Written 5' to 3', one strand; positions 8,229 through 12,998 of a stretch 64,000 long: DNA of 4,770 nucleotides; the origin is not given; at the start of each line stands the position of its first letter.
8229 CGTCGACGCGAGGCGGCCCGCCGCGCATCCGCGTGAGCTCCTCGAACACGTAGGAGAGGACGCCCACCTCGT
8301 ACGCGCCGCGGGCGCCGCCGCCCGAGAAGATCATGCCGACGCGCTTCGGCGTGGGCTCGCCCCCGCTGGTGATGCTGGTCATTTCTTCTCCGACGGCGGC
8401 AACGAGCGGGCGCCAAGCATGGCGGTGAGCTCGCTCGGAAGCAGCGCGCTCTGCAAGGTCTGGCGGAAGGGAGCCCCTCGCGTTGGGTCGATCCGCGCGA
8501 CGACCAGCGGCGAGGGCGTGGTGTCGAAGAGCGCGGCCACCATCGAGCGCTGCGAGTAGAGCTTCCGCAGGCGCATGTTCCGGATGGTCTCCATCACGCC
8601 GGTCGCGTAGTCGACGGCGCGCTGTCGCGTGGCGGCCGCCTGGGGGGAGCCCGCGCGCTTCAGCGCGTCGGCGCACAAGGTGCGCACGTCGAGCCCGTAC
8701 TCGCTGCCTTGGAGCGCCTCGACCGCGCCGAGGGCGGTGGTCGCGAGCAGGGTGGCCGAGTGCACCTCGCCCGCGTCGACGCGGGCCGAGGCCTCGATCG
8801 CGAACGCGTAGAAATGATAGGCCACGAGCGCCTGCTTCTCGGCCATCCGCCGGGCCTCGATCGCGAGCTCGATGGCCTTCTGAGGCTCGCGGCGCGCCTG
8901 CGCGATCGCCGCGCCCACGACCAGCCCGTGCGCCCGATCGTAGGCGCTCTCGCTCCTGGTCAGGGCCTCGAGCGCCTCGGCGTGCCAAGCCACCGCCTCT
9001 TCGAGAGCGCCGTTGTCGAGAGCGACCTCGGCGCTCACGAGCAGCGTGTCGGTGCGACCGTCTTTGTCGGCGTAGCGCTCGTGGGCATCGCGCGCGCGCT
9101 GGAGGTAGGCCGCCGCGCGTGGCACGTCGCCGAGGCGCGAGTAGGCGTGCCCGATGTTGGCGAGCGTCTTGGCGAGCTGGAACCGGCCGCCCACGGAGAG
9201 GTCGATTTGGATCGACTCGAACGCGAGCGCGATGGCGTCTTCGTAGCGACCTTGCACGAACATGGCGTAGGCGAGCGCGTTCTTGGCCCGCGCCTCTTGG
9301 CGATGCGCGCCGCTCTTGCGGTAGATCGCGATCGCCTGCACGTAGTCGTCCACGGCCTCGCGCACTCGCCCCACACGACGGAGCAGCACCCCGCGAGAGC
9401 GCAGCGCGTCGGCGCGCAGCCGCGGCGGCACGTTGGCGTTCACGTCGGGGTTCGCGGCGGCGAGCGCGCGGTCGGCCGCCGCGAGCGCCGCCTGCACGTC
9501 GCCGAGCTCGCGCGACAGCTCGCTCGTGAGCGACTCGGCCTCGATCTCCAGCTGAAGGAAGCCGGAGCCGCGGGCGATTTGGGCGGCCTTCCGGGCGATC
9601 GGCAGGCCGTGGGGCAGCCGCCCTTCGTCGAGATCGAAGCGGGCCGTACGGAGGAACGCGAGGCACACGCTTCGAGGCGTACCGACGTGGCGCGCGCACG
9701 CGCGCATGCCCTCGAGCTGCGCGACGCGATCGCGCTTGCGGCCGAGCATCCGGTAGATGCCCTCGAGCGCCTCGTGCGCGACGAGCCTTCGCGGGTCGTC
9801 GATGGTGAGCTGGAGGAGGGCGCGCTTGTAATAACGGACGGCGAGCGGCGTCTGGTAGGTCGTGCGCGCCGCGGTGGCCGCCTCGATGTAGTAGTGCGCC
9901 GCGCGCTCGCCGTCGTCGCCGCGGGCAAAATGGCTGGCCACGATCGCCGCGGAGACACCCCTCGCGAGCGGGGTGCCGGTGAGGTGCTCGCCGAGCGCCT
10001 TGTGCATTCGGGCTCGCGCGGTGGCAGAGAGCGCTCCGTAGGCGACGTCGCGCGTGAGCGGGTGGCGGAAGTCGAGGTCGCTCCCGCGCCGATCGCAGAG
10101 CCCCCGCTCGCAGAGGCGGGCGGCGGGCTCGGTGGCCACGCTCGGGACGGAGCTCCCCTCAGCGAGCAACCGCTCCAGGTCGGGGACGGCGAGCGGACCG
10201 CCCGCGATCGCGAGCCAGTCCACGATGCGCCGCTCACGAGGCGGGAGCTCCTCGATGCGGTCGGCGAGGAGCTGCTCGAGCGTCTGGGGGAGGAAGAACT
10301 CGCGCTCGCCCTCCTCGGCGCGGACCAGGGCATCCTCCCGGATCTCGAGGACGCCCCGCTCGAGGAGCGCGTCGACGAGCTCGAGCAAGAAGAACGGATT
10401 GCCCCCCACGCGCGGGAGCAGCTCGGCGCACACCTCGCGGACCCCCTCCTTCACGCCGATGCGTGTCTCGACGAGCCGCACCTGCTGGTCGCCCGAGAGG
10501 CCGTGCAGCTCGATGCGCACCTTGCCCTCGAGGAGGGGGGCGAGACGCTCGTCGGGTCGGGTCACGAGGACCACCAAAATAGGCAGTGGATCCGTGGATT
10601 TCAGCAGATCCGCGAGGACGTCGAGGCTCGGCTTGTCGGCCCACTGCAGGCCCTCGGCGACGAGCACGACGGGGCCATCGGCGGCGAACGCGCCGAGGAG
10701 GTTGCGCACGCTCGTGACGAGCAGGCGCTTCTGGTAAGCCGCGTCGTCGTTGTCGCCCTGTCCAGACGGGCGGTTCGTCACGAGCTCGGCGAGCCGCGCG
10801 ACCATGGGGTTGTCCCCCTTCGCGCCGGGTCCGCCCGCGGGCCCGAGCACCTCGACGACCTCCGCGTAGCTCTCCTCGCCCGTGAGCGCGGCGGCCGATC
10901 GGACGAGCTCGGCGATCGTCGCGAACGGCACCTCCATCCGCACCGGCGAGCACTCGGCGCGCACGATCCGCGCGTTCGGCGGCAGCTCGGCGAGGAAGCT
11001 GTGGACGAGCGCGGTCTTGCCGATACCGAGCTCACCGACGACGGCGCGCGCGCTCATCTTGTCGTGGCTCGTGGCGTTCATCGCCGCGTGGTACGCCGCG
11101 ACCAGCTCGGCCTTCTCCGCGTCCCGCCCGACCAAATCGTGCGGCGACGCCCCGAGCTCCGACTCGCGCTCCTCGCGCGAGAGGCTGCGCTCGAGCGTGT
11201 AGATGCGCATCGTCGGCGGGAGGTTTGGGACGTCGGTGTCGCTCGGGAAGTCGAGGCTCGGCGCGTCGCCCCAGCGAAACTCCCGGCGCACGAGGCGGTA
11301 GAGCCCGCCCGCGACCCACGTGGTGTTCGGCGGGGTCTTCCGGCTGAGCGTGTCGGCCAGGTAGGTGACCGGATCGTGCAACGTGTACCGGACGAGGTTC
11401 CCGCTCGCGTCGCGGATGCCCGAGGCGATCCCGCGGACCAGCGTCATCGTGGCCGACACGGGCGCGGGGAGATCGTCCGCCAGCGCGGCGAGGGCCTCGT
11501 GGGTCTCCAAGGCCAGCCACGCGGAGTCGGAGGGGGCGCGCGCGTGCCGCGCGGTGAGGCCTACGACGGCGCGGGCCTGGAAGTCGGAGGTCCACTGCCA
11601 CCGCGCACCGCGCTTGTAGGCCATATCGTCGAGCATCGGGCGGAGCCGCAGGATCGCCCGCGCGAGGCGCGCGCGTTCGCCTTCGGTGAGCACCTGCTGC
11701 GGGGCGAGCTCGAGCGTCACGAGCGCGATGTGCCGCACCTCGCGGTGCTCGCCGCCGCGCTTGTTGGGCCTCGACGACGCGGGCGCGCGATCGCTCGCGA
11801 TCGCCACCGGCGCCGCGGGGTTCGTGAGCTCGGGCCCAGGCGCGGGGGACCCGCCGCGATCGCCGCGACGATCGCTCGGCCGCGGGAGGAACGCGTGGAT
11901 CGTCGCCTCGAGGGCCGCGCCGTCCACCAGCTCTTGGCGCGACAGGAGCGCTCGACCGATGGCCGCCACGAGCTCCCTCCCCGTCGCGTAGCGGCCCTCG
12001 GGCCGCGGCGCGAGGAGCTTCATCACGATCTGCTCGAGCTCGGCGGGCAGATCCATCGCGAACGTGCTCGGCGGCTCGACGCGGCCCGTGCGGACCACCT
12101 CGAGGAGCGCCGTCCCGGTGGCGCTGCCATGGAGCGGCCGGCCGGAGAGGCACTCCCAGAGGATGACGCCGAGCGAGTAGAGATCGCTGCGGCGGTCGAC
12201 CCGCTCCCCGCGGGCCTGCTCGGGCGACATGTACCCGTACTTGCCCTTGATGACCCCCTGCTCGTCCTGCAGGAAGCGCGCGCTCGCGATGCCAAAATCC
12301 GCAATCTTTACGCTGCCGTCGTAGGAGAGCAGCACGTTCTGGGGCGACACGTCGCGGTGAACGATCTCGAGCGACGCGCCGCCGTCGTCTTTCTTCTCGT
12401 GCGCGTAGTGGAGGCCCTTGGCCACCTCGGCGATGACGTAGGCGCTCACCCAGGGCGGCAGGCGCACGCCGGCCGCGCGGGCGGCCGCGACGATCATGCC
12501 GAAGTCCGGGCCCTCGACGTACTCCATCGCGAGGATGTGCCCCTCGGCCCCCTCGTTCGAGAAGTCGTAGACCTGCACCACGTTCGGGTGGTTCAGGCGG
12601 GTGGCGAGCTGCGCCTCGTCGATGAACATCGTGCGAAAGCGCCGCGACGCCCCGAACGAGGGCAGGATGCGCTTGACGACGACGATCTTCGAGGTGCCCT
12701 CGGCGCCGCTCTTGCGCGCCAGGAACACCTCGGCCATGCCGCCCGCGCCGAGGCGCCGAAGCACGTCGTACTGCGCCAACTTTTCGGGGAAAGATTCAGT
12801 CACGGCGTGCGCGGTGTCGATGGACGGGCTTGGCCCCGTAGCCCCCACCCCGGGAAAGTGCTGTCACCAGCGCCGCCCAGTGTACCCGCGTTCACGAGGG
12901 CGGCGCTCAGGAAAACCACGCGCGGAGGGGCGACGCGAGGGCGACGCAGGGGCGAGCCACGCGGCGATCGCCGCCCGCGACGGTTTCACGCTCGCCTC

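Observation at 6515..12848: Kinase, cyclase-homology, STAND and TPR giant protein translationally coupled to a patatin phospholipase: a candidate signal-activated lipase module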

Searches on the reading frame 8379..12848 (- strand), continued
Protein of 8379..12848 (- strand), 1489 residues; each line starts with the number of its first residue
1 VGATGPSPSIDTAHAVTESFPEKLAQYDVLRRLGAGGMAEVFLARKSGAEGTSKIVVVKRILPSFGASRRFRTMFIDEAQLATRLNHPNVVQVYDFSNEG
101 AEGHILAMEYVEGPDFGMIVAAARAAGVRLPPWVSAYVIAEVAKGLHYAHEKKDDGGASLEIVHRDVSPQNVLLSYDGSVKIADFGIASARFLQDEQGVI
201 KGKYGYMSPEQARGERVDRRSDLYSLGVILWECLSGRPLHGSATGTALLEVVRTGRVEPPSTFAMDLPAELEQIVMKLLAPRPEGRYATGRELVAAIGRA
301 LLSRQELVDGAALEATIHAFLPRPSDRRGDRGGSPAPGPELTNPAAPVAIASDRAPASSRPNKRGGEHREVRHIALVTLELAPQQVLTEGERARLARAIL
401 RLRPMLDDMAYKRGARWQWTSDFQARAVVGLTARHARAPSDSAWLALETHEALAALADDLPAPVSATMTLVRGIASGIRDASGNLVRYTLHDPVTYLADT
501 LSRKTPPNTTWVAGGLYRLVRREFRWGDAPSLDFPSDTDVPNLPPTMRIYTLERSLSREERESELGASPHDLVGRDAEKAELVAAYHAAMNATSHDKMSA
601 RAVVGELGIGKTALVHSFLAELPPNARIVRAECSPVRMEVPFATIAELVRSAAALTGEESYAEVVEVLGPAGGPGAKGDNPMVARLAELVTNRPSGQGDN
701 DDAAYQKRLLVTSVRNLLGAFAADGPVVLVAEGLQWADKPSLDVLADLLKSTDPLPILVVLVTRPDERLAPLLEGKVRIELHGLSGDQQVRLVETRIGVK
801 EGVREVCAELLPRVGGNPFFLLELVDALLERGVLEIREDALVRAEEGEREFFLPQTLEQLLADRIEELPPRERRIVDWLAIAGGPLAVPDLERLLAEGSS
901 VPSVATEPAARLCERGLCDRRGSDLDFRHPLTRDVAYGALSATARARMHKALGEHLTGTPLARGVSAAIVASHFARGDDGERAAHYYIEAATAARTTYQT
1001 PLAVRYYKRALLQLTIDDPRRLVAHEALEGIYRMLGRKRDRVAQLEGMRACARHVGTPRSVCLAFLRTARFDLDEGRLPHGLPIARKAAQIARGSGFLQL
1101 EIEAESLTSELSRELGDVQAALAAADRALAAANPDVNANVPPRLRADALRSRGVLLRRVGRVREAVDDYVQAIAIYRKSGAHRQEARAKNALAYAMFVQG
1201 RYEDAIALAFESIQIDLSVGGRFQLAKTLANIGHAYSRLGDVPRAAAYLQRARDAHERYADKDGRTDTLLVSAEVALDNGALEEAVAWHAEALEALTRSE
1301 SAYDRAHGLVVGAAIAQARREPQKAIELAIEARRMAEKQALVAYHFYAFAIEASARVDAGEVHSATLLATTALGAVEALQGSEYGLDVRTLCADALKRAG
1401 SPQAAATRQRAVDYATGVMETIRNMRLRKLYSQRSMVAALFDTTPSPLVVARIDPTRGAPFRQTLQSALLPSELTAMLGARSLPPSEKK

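Call 22: find_encoding_contigs(protein=P0100, flank=10000, max_places=2)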
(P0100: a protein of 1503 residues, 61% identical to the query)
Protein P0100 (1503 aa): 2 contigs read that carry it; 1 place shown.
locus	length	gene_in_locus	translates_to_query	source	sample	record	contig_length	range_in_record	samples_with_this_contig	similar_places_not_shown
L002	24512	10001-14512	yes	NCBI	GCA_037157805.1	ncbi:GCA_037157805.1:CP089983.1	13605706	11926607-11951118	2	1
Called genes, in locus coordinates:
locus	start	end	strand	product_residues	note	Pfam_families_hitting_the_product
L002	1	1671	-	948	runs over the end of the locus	PF14102:Caps_synth_CapC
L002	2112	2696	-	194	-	-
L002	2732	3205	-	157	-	PF14106:DUF4279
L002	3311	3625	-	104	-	-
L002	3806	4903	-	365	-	PF08448:PAS_4, PF00512:HisKA, PF02518:HATPase_c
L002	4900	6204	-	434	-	PF00365:PFK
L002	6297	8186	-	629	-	PF00069:Pkinase, PF01636:APH (faint), PF07714:PK_Tyr_Ser-Thr, PF03109:ABC1 (weak)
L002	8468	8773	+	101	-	PF02325:CCB3_YggT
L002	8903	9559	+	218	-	-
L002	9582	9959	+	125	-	PF13442:Cytochrome_CBB3 (weak)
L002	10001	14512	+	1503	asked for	PF00069:Pkinase, PF07714:PK_Tyr_Ser-Thr, PF13374:TPR_10 (faint), PF13191:AAA_16, PF00515:TPR_1 (faint), PF07719:TPR_2 (faint), PF17874:TPR_MalT, PF13424:TPR_12, +2 more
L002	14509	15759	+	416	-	PF01734:Patatin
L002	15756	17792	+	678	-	PF22745:Nlig-Ia, PF01653:DNA_ligase_aden, PF03120:OB_DNA_ligase, PF03119:DNA_ligase_ZBD (weak), PF14520:HHH_5 (faint), PF12826:HHH_2, PF00533:BRCT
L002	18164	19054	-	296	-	PF00126:HTH_1, PF03466:LysR_substrate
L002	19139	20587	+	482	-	PF06609:TRI12, PF00083:Sugar_tr, PF07690:MFS_1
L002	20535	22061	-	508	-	PF00069:Pkinase, PF03109:ABC1 (faint), PF07714:PK_Tyr_Ser-Thr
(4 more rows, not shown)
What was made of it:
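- A look-up starting from the kinase adds Pendulispora (call 22).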

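Call 27: search_protein_families(library=ncbifam, proteins=[window:8379-12848:-], max_evalue=0.1)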
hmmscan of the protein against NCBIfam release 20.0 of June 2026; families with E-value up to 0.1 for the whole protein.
window:8379-12848:- (1489 aa): 12 families
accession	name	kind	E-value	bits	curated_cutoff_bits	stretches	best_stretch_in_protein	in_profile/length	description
NF033483.0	PknB_PASTA_kin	equivalog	7.6e-64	216.7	450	1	27-305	9-273/563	Stk1 family PASTA domain-containing Ser/Thr kinase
TIGR03903.1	TOMM_kin_cyc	equivalog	4.9e-60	203.5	705.75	2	567-1012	478-919/1267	TOMM system kinase/cyclase fusion protein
NF052427.1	StpK7MSMEG_1200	equivalog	2e-33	115.8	900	1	24-309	6-277/601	serine/threonine protein kinase StpK7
NF047741.1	antiphage_MADS6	equivalog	1.9e-32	112.6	460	2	138-305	304-465/612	methylation-associated defense system protein kinase MAD6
NF009651.0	PRK13184.1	equivalog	5.5e-28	97.4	839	1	25-314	2-304/932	serine/threonine-protein kinase PknD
NF038151.1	lanthi_synth_III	equivalog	2.9e-10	39.2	575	1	78-234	273-423/833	class III lanthionine synthetase LanKC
NF043056.1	T4SS_LegK1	equivalog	3.3e-05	22.7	550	1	161-230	209-280/516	Dot/Icm T4SS effector kinase LegK1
TIGR02521.1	type_IV_pilW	equivalog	0.0056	16.2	154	1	1146-1328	65-225/234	type IV pilus biogenesis/stability protein PilW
NF053520.1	HK_Porph_FimS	equivalog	0.012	13.9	600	1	1160-1337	58-235/618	sensor histidine kinase FimS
NF041408.1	XopAU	subfamily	0.019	14.6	450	1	162-245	349-426/498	XopAU family type III secretion system effector serine/threonine kinase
TIGR03724.2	arch_bud32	equivalog_domain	0.049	13.1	125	0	104-197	68-140/193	KEOPS complex kinase/ATPase Bud32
NF047558.1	TPR_END_plus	domain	0.074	13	32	0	1231-1261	4-34/56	TPR end-of-group domain-containing protein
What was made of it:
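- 9849..11135 (-): STAND nucleotide-binding oligomerisation module (aa about 572-1000): Walker A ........605-612, Walker B-like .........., GxP-type motif GGNPF815-819. TIGR03903 matches aa 567-1012 (call 27).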

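Call 45: search_protein_families(library=pfam, alignment_id=A3, max_evalue=0.01)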
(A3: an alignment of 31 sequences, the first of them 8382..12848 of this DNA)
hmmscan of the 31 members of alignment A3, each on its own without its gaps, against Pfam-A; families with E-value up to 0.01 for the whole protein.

A. member 1, window:8382-12848:- (1489 aa): 13 families
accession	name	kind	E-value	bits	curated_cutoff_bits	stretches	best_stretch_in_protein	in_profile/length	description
PF00069.31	Pkinase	-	1e-36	127.2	31.7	1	27-288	1-253/263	Protein kinase domain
PF07714.23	PK_Tyr_Ser-Thr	-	1.5e-29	103.6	23.1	1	30-286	4-248/258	Protein tyrosine and serine/threonine kinase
PF13191.12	AAA_16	-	2.1e-17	64.6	32.6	1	572-760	2-167/167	AAA ATPase domain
PF13424.12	TPR_12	-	3.1e-12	46.9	30.1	2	1145-1215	2-74/77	Tetratricopeptide repeat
PF00515.34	TPR_1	-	2e-07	31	27.8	0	1146-1177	1-32/34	Tetratricopeptide repeat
PF07719.23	TPR_2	-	1.5e-05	25.2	27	0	1146-1177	1-32/34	Tetratricopeptide repeat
PF13401.12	AAA_22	-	7.9e-05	23.4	27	1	602-762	9-123/130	AAA domain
PF13374.12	TPR_10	-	0.00018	21.9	27.5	1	1226-1258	2-34/42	Tetratricopeptide repeat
PF05729.18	NACHT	-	0.00071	19.9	26.7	0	735-794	99-161/167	NACHT domain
PF14938.12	SNAP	-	0.001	19.1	25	1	1161-1292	50-181/282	Soluble NSF attachment protein, SNAP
PF13432.12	TPR_16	-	0.0021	18.9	32.7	1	1153-1211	4-55/65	Tetratricopeptide repeat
PF05621.17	TniB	-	0.0024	17.8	22.4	1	581-641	18-78/189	Bacterial TniB protein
PF13176.12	TPR_7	-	0.0064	16.9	27.9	0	1228-1252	1-25/36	Tetratricopeptide repeat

B. families by the number of members that match (of 31 scanned): 38 families (the first 25 are shown)
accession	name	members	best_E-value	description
PF00069.31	Pkinase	31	1.9e-42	Protein kinase domain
PF07714.23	PK_Tyr_Ser-Thr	31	3.3e-36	Protein tyrosine and serine/threonine kinase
PF13424.12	TPR_12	31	6.4e-35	Tetratricopeptide repeat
PF13191.12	AAA_16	31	6.5e-24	AAA ATPase domain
PF13401.12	AAA_22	27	4.5e-10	AAA domain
PF00515.34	TPR_1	26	2.2e-20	Tetratricopeptide repeat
PF07719.23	TPR_2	26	4.7e-18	Tetratricopeptide repeat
PF13181.12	TPR_8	22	1.4e-15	Tetratricopeptide repeat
PF13374.12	TPR_10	21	1.1e-12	Tetratricopeptide repeat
PF17874.7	TPR_MalT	17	1.5e-15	MalT-like TPR region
PF13176.12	TPR_7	13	9.2e-12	Tetratricopeptide repeat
PF13432.12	TPR_16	13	9.1e-06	Tetratricopeptide repeat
PF14938.12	SNAP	10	1.9e-06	Soluble NSF attachment protein, SNAP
PF05729.18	NACHT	10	6.3e-05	NACHT domain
PF00211.25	Guanylate_cyc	6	6.4e-08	Adenylate and Guanylate cyclase catalytic domain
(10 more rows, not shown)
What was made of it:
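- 11169..11747 (-): Pseudo-cyclase: class III cyclase-homology fold (aa about 368-560) without the catalytic residue set. 6 of 31 distant relatives hit PF00211 (call 45).
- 8514..9848 (-): TPR sensor region (aa about 1001-1445), followed by a non-conserved C-terminal tail. TPR_MalT in 17 of 31 relatives (call 45).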

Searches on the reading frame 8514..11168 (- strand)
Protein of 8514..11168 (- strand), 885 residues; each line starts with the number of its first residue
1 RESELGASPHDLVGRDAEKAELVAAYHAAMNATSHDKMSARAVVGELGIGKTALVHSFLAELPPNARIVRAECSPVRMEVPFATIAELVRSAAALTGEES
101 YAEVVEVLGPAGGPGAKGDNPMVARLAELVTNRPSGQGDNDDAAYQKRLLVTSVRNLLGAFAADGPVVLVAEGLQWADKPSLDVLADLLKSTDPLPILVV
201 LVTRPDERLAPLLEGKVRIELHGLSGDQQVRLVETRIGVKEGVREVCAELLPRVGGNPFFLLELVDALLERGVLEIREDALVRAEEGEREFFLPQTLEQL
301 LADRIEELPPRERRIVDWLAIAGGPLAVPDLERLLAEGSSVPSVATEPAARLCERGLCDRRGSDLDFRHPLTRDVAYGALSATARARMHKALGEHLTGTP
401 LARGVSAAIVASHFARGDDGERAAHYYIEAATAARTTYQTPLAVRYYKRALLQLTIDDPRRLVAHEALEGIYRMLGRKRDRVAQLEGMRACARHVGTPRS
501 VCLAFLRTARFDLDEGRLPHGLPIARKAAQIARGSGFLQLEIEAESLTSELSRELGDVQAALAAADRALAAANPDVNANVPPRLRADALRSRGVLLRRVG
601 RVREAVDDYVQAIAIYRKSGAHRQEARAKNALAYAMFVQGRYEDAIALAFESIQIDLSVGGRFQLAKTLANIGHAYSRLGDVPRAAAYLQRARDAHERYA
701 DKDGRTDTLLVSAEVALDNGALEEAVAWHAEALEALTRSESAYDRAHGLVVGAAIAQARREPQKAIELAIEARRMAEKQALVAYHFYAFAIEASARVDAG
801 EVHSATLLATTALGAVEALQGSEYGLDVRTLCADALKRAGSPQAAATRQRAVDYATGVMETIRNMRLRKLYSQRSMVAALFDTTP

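Call 80: search_solved_structures(query=window:8514-11168:-, max_evalue=0.01)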
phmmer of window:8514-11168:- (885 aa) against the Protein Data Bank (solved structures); distinct sequences matched with E-value up to 0.01: 26.
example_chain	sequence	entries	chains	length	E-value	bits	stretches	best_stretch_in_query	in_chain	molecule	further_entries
9qhb_A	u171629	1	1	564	2.3e-11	46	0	605-701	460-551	Engineered tetratricopeptide repeat protein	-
8bu0_A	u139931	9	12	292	2.3e-07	32.8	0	606-705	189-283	Consensus tetratricopeptide repeat protein | Crystal structure of an 8-repeat consensus TPR superhelix with Zinc. | Monomer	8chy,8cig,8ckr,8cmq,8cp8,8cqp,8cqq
9qhc_A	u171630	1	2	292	2.2e-06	29.5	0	606-700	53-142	Engineered tetratricopeptide repeat protein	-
7obi_A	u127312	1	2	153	1.5e-05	26.8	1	595-696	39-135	CTPR-rv4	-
6hc2_A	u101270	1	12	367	9.5e-05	24.1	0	602-692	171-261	G-protein-signaling modulator 2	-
4wng_A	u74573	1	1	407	0.00011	23.9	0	602-691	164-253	G-protein-signaling modulator 2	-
3sf4_A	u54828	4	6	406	0.00012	23.8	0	602-691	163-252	G-protein-signaling modulator 2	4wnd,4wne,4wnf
3uq3_A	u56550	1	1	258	0.0002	23.1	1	609-701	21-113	Heat shock protein STI1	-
7ai4_A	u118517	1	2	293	0.00021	23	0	580-704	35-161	Isoform C of Kinesin light chain 1,Isoform C of Kinesin light chain 1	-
5a6c_A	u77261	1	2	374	0.00042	22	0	602-692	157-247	G-PROTEIN-SIGNALING MODULATOR 2, AFADIN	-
5oj8_A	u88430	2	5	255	0.00047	21.8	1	569-734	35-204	Kinesin light chain 1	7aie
3ro2_A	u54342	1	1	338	0.00053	21.7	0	602-699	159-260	G-protein-signaling modulator 2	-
4g2v_A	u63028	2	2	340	0.00056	21.6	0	602-699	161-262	G-protein-signaling modulator 2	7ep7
8ch0_A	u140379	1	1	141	0.00065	21.4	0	606-695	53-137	Consensus tetratricopeptide repeat protein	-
2fo7_A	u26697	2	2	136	0.00084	21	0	606-695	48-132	SYNTHETIC CONSENSUS TPR PROTEIN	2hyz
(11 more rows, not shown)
